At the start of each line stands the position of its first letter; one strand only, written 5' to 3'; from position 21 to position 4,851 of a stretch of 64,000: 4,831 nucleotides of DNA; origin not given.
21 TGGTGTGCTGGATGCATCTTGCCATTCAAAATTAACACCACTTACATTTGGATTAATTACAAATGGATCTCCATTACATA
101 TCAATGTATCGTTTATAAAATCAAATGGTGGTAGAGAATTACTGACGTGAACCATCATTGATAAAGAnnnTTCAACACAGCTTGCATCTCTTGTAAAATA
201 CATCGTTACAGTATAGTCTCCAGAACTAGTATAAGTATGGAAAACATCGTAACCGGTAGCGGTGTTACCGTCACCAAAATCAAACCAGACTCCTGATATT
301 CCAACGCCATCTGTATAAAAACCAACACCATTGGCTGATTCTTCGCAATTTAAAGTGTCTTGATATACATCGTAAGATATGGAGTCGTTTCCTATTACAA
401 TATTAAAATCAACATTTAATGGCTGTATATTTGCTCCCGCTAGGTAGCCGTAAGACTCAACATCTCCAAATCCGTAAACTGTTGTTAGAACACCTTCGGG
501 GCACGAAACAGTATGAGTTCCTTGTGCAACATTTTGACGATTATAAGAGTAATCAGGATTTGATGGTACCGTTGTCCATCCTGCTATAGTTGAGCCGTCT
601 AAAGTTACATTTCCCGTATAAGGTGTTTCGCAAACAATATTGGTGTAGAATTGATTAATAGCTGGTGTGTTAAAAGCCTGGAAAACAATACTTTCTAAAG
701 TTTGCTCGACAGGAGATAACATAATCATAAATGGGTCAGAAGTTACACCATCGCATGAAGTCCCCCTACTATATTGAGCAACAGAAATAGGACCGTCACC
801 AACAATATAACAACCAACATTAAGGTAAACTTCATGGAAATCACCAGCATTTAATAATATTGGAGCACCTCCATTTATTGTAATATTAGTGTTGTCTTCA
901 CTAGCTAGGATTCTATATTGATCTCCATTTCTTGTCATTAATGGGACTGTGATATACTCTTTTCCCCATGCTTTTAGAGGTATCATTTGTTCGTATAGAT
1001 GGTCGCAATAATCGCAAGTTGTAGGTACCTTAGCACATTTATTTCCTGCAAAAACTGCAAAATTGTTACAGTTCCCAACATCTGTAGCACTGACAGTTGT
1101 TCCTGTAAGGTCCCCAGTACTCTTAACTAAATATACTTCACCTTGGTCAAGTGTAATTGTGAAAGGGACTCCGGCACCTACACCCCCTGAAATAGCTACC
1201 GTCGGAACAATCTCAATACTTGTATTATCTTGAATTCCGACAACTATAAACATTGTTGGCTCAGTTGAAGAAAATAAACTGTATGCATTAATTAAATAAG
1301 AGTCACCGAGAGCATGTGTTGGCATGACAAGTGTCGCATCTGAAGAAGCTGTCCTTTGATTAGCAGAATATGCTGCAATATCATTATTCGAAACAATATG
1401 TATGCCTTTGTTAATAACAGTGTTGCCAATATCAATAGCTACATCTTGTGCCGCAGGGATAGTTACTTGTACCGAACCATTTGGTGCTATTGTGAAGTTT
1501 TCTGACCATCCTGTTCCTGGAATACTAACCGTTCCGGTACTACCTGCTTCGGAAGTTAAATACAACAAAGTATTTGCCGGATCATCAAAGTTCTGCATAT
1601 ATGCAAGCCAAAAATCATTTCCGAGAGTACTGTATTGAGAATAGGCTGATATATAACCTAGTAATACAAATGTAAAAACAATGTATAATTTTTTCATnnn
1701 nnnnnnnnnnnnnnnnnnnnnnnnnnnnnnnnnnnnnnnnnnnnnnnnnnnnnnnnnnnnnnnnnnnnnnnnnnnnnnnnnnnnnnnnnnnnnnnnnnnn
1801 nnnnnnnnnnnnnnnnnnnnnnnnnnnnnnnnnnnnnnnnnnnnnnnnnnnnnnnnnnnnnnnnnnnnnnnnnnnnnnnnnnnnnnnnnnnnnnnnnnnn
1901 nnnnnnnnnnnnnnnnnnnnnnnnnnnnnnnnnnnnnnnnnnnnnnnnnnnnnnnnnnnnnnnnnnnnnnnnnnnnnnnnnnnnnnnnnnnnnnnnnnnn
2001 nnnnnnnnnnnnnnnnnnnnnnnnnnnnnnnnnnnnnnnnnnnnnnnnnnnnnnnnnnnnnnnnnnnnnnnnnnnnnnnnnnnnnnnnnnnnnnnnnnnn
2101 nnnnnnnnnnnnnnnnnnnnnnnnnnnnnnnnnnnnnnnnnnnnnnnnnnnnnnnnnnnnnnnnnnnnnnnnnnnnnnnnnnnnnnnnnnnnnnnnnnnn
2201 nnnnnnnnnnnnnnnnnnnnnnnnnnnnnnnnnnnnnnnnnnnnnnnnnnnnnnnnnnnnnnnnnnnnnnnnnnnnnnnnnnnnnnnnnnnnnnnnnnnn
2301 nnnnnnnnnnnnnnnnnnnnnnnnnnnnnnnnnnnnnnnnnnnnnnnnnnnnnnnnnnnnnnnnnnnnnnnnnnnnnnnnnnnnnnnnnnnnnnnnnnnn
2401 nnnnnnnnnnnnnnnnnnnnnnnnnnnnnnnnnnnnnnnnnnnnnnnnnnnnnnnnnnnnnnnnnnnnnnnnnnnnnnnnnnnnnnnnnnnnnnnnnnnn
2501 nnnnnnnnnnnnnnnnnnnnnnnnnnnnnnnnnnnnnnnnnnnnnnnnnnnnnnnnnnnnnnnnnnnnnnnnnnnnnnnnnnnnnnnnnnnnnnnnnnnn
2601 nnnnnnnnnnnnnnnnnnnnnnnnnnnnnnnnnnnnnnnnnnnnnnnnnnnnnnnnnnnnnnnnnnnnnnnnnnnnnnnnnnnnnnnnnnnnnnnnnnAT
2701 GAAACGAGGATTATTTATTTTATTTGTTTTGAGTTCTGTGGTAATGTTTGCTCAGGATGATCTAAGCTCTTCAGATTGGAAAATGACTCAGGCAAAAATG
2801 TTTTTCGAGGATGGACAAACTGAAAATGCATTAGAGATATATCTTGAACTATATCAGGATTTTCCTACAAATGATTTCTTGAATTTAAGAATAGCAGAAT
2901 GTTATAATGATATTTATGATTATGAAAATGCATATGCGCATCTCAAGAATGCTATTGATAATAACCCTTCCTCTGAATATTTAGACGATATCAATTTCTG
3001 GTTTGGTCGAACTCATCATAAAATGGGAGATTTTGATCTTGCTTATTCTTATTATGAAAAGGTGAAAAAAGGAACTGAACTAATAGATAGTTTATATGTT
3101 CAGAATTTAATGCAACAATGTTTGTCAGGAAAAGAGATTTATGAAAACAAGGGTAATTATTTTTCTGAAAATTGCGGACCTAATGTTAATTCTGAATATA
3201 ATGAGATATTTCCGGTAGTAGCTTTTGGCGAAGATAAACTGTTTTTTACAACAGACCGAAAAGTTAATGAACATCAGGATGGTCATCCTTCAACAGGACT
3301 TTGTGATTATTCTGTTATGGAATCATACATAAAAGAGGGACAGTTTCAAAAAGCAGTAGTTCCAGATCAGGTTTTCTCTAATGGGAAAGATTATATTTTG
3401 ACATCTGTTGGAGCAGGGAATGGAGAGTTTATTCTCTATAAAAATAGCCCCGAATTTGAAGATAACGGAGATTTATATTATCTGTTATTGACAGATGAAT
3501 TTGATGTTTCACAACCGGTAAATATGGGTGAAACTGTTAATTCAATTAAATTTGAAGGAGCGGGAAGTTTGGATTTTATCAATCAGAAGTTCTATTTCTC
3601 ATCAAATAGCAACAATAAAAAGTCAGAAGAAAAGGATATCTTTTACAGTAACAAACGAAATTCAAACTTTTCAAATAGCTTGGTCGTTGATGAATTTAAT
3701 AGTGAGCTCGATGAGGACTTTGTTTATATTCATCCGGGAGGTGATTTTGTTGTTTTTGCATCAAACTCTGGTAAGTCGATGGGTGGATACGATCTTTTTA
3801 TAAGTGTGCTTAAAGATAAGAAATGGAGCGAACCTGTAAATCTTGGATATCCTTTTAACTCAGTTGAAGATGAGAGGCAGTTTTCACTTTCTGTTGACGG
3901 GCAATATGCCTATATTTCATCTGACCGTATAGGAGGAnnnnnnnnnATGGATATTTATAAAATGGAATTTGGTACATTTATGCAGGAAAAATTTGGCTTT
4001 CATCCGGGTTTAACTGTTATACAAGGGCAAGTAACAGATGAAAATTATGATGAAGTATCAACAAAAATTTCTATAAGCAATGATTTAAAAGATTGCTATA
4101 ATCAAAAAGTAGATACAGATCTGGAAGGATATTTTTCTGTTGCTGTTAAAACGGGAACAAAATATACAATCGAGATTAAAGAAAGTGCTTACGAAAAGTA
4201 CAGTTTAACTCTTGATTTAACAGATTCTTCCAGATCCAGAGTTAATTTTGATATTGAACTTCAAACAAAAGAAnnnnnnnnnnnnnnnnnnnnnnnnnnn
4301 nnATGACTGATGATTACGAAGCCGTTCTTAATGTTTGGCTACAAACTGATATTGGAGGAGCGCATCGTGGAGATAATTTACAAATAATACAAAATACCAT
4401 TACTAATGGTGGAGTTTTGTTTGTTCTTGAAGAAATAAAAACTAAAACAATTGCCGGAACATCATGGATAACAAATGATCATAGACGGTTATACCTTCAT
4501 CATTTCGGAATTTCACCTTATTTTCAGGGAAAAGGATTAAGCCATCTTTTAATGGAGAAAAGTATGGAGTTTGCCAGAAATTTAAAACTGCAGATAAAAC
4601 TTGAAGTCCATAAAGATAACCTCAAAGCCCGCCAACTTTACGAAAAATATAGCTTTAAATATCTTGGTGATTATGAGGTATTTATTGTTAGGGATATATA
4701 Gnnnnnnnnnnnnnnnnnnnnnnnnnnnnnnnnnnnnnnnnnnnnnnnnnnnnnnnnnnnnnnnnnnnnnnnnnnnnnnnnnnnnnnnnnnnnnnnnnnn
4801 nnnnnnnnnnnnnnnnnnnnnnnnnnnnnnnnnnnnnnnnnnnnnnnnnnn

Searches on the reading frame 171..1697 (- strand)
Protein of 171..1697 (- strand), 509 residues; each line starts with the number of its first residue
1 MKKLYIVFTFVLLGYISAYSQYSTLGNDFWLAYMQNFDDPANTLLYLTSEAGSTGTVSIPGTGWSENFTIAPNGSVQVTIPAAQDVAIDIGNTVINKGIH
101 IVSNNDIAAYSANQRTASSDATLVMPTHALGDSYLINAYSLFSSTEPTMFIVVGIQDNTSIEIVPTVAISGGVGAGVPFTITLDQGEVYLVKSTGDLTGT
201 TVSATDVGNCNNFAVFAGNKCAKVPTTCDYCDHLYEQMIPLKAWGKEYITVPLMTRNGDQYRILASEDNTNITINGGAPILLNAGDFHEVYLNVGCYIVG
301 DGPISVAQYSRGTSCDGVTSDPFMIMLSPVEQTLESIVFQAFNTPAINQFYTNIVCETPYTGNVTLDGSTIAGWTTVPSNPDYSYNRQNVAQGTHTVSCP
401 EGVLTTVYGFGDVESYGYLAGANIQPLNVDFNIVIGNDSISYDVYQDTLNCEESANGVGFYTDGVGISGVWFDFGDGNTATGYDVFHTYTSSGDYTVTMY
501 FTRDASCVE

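Call 65: search_protein_families(library=pfam, proteins=[window:171-1697:-], max_evalue=0.00001)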
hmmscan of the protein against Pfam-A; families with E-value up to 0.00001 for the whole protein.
window:171-1697:- (509 aa): 2 families
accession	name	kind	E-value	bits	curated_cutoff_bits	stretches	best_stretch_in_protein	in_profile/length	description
PF17517.7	IgGFc_binding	-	7.5e-78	262.2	25.6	1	120-409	1-297/297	IgGFc binding protein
PF18911.6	PKD_4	-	4.1e-08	33.6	27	1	463-506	29-73/85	PKD domain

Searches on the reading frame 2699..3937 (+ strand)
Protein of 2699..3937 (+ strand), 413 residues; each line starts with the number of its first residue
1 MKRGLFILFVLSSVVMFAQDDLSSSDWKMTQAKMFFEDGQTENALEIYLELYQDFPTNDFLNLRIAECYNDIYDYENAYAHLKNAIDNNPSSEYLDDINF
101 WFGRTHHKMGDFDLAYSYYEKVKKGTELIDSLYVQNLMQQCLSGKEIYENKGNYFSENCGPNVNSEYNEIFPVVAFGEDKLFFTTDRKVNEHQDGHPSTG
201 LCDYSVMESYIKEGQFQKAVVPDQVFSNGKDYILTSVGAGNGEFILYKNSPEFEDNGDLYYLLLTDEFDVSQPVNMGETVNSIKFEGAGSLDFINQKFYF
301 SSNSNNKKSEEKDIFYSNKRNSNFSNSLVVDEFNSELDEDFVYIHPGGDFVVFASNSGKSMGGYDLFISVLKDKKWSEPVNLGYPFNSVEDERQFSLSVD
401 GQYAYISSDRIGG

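Call 65: search_protein_families(library=pfam, proteins=[window:2699-3937:+], max_evalue=0.00001)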
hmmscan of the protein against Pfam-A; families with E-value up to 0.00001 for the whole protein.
window:2699-3937:+ (413 aa): 2 families
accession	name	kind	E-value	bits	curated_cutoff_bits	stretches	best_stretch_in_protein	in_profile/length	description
PF13174.12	TPR_6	-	6e-09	36.4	26.3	0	63-92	4-33/33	Tetratricopeptide repeat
PF14559.12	TPR_19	-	4.3e-06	27.4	25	0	36-93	2-60/68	Tetratricopeptide repeat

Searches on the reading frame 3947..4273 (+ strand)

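Call 65: search_protein_families(library=pfam, proteins=[window:3947-4273:+], max_evalue=0.00001)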
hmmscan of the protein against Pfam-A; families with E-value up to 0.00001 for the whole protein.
window:3947-4273:+ (109 aa): 1 family
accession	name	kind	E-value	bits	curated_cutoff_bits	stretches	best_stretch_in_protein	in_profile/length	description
PF13620.12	CarboxypepD_reg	-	4.2e-06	27.5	32.3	1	25-103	2-81/82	Carboxypeptidase regulatory-like domain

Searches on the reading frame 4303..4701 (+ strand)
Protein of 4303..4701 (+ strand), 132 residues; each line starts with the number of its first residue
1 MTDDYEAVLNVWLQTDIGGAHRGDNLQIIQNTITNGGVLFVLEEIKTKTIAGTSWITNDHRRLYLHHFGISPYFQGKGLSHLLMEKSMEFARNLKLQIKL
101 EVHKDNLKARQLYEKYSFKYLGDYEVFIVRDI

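Call 52: find_encoding_contigs(protein=window:4303-4701:+, flank=10000, max_places=4)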
Protein window:4303-4701:+ (132 aa): no gene with exactly this product is on record in the collection.

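Call 65: search_protein_families(library=pfam, proteins=[window:4303-4698:+], max_evalue=0.00001)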
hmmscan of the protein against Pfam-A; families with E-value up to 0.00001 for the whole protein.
window:4303-4698:+ (132 aa): 3 families
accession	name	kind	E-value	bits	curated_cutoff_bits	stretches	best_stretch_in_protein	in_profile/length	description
PF00583.31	Acetyltransf_1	-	2.4e-12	47.6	20.7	1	30-118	26-116/116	Acetyltransferase (GNAT) family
PF13673.13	Acetyltransf_10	-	6.1e-10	39.6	23.6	1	29-122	22-111/128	Acetyltransferase (GNAT) domain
PF13508.13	Acetyltransf_7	-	4.5e-08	33.8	27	1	37-119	3-83/84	Acetyltransferase (GNAT) domain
